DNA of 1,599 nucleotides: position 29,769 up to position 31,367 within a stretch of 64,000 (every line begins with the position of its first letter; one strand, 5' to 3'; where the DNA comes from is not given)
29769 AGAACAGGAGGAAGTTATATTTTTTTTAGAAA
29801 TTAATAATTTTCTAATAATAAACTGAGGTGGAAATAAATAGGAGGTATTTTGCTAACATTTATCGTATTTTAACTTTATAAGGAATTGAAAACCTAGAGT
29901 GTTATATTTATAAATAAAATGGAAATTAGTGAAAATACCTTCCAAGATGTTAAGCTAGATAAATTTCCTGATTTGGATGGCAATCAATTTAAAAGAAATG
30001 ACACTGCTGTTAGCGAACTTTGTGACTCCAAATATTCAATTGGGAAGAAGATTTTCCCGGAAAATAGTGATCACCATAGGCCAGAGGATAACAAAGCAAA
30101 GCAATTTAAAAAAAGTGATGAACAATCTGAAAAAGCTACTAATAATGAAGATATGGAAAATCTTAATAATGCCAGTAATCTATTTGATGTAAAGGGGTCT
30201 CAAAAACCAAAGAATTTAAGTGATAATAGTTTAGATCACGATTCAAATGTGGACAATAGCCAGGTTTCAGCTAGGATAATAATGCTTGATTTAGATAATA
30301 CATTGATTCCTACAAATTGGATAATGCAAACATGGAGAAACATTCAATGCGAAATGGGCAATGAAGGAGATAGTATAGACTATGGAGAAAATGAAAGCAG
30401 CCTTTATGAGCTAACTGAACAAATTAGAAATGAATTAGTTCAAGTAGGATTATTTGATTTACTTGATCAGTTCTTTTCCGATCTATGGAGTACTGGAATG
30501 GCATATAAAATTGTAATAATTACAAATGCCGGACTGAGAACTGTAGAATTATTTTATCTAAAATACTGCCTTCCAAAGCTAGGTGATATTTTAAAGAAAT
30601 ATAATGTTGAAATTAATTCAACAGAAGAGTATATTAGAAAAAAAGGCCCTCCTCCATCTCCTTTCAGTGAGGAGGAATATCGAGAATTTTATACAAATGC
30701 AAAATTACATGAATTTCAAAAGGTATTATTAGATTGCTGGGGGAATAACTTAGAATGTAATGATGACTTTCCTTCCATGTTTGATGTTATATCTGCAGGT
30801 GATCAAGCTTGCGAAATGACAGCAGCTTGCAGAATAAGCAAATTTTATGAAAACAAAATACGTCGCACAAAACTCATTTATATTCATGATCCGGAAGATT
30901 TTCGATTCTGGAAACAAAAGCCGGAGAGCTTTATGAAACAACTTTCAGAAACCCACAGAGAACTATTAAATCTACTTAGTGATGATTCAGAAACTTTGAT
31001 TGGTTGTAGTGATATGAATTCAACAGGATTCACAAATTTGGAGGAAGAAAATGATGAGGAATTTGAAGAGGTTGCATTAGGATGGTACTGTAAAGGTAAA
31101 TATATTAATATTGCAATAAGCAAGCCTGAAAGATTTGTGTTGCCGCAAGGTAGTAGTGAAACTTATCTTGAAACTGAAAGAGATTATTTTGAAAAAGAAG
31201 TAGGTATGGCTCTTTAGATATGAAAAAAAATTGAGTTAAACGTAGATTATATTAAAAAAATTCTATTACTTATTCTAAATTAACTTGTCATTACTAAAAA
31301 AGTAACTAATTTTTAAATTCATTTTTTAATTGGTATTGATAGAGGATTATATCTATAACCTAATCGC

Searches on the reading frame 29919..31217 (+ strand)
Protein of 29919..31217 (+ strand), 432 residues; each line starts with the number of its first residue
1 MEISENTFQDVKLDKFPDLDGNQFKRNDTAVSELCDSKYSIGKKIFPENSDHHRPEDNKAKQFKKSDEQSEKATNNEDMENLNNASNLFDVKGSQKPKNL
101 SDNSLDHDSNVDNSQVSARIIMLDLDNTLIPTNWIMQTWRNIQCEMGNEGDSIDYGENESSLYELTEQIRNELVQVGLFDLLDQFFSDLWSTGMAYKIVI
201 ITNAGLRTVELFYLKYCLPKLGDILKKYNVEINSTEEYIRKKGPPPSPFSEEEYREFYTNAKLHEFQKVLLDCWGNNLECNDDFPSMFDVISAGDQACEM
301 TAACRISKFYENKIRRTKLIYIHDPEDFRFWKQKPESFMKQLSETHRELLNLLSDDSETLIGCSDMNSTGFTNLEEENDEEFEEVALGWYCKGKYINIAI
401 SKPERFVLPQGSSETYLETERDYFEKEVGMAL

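Call 37: find_encoding_contigs(protein=window:29919-31217:+, flank=10000, max_places=1)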
Protein window:29919-31217:+ (432 aa): 23 contigs read that carry it; 1 place shown.
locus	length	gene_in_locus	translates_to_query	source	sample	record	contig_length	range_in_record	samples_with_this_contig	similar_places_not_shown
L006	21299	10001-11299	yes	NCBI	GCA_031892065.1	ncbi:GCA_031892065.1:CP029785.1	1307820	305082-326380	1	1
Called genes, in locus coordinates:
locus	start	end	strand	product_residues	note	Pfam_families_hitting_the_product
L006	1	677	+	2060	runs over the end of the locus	-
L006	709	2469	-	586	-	PF01553:Acyltransferase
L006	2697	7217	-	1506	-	-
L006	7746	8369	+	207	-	PF12678:zf-rbx1 (weak), PF00097:zf-C3HC4 (weak), PF13639:zf-RING_2, PF17123:zf-RING_11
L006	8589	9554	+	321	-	PF19028:TSP1_spondin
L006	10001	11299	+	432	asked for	-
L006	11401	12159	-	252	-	-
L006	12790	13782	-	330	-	PF00642:zf-CCCH (faint), PF14608:zf-CCCH_2 (faint), PF16131:Torus (faint), PF18044:zf-CCCH_4 (faint), PF25427:zf-CCCH_UNK (faint), PF25585:zf-CCCH_DUS3L (faint), PF18345:zf_CCCH_4 (weak)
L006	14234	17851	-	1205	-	PF01852:START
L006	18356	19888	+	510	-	-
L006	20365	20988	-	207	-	-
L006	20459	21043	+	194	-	-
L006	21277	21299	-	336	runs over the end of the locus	PF04005:Hus1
